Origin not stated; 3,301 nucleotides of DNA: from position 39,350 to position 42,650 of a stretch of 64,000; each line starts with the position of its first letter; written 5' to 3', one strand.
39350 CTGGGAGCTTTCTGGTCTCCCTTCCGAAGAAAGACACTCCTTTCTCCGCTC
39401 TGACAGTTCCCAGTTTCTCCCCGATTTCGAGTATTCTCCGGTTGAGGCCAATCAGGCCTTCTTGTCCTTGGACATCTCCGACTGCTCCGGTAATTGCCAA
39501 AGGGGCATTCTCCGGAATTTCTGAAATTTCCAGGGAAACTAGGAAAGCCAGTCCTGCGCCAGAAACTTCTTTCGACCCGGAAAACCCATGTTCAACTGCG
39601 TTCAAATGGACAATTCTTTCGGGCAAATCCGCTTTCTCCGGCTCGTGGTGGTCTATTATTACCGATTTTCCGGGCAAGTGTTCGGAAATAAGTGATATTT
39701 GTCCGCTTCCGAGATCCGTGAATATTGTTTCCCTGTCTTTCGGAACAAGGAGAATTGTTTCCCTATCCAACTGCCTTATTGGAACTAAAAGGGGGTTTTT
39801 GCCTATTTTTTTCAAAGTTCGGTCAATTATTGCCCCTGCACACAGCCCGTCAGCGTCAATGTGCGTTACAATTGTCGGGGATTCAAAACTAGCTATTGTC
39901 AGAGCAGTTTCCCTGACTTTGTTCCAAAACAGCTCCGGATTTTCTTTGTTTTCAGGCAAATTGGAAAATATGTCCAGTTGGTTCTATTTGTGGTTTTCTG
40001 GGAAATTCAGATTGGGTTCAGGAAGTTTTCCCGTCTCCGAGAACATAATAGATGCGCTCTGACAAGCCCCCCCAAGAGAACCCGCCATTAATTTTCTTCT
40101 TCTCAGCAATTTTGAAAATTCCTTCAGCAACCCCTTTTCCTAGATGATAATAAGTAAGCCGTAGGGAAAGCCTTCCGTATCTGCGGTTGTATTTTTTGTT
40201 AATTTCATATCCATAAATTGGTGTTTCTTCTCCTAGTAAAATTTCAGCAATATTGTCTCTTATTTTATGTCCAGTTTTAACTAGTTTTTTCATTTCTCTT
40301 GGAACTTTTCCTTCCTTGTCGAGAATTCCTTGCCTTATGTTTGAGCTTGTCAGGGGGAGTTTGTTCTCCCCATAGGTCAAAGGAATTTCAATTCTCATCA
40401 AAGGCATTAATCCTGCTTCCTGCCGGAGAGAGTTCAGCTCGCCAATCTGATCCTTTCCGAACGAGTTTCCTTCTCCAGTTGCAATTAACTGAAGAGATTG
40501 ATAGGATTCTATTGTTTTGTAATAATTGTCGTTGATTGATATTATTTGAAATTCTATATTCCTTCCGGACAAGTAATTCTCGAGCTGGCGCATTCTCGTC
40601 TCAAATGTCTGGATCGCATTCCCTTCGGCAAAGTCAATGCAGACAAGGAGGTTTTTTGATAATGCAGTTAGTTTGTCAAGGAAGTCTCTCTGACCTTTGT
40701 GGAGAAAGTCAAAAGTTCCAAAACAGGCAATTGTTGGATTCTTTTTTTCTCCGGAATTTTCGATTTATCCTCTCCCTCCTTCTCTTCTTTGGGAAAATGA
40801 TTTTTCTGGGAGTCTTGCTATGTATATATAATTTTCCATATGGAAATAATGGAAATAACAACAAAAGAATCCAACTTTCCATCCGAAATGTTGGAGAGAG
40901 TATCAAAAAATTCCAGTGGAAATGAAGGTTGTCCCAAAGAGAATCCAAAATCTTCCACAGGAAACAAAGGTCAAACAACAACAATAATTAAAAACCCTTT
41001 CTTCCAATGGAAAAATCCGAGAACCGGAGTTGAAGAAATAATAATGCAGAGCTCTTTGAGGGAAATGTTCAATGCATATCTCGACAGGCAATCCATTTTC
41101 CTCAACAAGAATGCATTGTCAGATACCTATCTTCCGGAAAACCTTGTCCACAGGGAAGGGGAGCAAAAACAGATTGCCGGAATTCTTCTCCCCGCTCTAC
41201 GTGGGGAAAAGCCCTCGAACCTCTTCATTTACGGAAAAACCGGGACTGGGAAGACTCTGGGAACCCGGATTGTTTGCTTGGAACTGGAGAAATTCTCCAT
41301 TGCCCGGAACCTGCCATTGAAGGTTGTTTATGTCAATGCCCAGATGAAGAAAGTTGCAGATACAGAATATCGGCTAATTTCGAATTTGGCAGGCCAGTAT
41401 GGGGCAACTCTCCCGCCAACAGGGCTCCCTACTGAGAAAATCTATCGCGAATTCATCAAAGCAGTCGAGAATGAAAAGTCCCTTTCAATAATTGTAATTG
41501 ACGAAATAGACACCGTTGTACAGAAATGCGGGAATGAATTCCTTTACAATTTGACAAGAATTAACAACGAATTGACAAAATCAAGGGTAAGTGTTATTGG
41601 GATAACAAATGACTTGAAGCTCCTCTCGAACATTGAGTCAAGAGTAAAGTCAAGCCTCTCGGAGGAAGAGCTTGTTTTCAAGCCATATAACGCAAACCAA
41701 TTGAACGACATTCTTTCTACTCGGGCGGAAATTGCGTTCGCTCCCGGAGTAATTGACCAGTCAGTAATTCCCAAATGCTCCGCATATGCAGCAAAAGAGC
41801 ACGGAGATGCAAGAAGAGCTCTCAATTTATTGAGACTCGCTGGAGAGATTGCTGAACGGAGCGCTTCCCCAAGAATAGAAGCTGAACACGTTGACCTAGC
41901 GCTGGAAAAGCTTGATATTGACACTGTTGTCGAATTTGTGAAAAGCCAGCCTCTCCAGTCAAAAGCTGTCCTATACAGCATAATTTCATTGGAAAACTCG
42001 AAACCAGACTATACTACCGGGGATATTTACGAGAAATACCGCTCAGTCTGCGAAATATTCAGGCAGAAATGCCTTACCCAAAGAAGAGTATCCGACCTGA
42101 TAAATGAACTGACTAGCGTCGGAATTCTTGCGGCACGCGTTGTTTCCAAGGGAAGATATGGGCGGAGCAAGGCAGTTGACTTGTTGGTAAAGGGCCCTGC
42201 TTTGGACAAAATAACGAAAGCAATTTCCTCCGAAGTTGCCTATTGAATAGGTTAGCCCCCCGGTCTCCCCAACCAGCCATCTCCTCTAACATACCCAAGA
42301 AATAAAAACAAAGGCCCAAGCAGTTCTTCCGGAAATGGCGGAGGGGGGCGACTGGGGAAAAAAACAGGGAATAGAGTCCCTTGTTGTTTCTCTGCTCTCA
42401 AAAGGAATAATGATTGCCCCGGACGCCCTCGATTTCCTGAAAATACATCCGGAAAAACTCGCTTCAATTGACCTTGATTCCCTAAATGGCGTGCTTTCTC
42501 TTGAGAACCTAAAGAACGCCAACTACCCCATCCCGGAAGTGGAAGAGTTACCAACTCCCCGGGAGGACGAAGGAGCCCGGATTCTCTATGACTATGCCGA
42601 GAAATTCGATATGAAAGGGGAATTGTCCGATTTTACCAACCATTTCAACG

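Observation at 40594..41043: Candidate oriC with four direct ORB-like repeats lying inside the ORF-track's Cdc6 N-terminus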

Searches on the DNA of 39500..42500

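Call 50: search_rna_families(source=window, start=39500, end=42500, threshold=evalue, max_evalue=1)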
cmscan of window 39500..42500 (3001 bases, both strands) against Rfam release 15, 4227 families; matches with E-value up to 1: 1.
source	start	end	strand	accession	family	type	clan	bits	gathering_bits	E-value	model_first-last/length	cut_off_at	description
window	39974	40156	-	RF02142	HOXA11-AS1_6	Gene; lncRNA;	-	20.3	50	0.24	1-179/179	no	HOXA11 antisense RNA 1 conserved region 6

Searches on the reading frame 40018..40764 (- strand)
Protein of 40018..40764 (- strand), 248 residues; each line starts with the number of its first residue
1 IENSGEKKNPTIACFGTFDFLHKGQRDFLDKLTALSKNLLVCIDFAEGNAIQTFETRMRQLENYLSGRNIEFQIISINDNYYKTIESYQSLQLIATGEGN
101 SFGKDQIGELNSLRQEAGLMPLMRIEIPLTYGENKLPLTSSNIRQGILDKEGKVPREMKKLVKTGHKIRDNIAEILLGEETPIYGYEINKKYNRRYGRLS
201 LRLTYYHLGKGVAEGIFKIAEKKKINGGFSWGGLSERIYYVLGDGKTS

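Call 9: search_protein_families(library=pfam, proteins=[window:40018-40764:-])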
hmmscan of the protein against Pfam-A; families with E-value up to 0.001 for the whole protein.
window:40018-40764:- (248 aa): 1 family
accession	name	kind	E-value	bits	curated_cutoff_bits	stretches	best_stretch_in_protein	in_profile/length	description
PF01467.32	CTP_transf_like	-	0.00012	22.8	21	1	14-145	2-132/133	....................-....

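Call 67: search_protein_families(library=ncbifam, proteins=[window:40018-40764:-], max_evalue=1)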
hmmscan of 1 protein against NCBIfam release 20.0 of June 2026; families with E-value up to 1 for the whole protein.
window:40018-40764:- (248 aa): 11 families
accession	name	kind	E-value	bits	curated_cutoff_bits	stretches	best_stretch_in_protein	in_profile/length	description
NF002250.0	PRK01170.1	subfamily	9.8e-20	71.3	489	1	16-174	7-166/322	bifunctional pantetheine-phosphate adenylyltransferase/NTP phosphatase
NF001985.0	PRK00777.1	subfamily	1.7e-18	67.1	104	1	10-156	5-154/157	pantetheine-phosphate adenylyltransferase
NF041124.1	CoaD_Thcocales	equivalog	3.2e-05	23.9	290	1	12-153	7-152/156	phosphopantetheine adenylyltransferase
TIGR00125.1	cyt_tran_rel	domain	0.00046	20.3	27.7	1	12-49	2-39/65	adenylyltransferase/cytidyltransferase family protein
NF004162.0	PRK05627.1-5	equivalog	0.00055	19.4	241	1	7-156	11-173/304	bifunctional riboflavin kinase/FAD synthetase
NF004160.0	PRK05627.1-3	equivalog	0.0013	17.5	295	1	90-158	116-185/325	bifunctional riboflavin kinase/FAD synthetase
NF004163.0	PRK05627.1-6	equivalog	0.0034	16.6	315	1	7-151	14-177/313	bifunctional riboflavin kinase/FAD synthetase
NF045965.1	RibF_rel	equivalog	0.011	15.2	200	1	4-103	8-124/279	FAD synthase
TIGR02199.1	rfaE_dom_II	equivalog_domain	0.012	15.4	181.5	1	7-44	9-46/144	D-glycero-beta-D-manno-heptose 1-phosphate adenylyltransferase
NF004159.0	PRK05627.1-2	equivalog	0.035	13.2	306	1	5-39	11-45/326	bifunctional riboflavin kinase/FAD synthetase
TIGR01518.1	g3p_cytidyltrns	equivalog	0.089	12.9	165.4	1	14-50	3-39/125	glycerol-3-phosphate cytidylyltransferase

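Call 68: search_solved_structures(query=window:40018-40764:-, max_evalue=1)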
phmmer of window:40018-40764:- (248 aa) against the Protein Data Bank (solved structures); distinct sequences matched with E-value up to 1: 2.
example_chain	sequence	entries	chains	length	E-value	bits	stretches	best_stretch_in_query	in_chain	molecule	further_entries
3do8_A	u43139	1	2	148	0.00042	23.3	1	12-153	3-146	Phosphopantetheine adenylyltransferase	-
3pg0_A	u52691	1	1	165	0.12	15.3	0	63-96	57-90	ThreeFoil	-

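Call 69: find_homologous_proteins(query=window:40018-40764:-, max_evalue=0.00001)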
Query window:40018-40764:- (248 aa): 6 proteins with E <= 0.00001 among 336 candidates.
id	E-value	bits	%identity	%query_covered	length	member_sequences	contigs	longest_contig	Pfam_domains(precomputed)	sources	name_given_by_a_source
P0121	5.8e-137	473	86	99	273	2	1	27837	-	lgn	-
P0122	9.5e-119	414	100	77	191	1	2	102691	-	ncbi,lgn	-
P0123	1.7e-56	210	47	94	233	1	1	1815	-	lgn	-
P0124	9.3e-49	184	43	94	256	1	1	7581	-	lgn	-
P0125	2.8e-48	183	43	93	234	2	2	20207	PF01467.33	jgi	jgi:pantetheine-phosphate adenylyltransferase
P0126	1.0e-47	181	55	71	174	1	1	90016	-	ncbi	ncbi:MAG: hypothetical protein V1820_01485 [archaeon]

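Call 70: find_encoding_contigs(protein=P0122, flank=3000, max_places=2)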
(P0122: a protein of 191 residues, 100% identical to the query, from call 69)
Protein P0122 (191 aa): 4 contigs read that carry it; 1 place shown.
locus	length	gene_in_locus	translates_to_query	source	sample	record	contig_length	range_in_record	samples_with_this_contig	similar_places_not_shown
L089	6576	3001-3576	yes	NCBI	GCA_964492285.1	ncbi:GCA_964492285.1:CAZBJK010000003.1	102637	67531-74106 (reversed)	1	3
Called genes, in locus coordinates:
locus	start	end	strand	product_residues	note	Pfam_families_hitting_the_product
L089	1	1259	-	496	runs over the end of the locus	PF01336:tRNA_anti-codon (weak), PF00149:Metallophos, PF04042:DNA_pol_E_B, PF12850:Metallophos_2 (faint)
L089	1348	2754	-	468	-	PF00004:AAA, PF13401:AAA_22, PF22606:Cdc6-ORC-like_ATPase_lid (weak), PF22703:Cdc6_lid, PF09079:WHD_Cdc6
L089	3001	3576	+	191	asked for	-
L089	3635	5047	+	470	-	PF01368:DHH, PF21763:DHH_CID, PF02272:DHHA1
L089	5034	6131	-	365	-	PF00483:NTP_transferase, PF12804:NTP_transf_3 (weak), PF00132:Hexapep (faint), PF25084:LbH_EIF2B, PF25087:GMPPB_C, PF24894:Hexapep_GlmU (weak)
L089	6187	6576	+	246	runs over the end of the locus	PF00483:NTP_transferase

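Call 76: predict_structure(alignment_id=A4)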
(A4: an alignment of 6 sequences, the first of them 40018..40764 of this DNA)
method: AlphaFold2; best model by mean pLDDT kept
length: 248 residues; sequences in the alignment: 6
mean_pLDDT: 71.5   pTM: 0.57
mean pLDDT of the five models: 71.5, 67.6, 65.9, 61.6, 56.4
residues with pLDDT >= 90: 31; 70-90: 103; 50-70: 86; < 50: 28
segments of 3 or more residues with pLDDT < 50: 1-7, 158-165, 228-234, 245-248
pLDDT, mean of each block of 10 residues (from residue 1): 47 84 91 89 65 83 90 83 78 81 69 84 87 88 81 67 47 59 66 60 65 65 55 51 47
secondary structure, 60 per line:
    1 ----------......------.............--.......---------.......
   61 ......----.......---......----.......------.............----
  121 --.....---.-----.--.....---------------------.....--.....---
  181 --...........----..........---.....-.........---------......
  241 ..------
elements in order: E11-16 H23-35 E38-44 H54-66 E71-77 H81-86 E91-97 H104-116 E123-127 H140-144 E166-170 E173-177 E183-193 E198-207 E211-215 E217-225 E235-242

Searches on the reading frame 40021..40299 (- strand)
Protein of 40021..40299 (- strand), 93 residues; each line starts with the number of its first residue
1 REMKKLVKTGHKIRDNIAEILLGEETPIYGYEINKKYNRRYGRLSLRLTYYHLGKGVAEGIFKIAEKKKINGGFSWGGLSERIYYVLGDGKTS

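Call 66: search_protein_families(library=pfam, proteins=[window:40021-40299:-], max_evalue=10)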
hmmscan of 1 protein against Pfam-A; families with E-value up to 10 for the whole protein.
seq(93 aa): 0 families
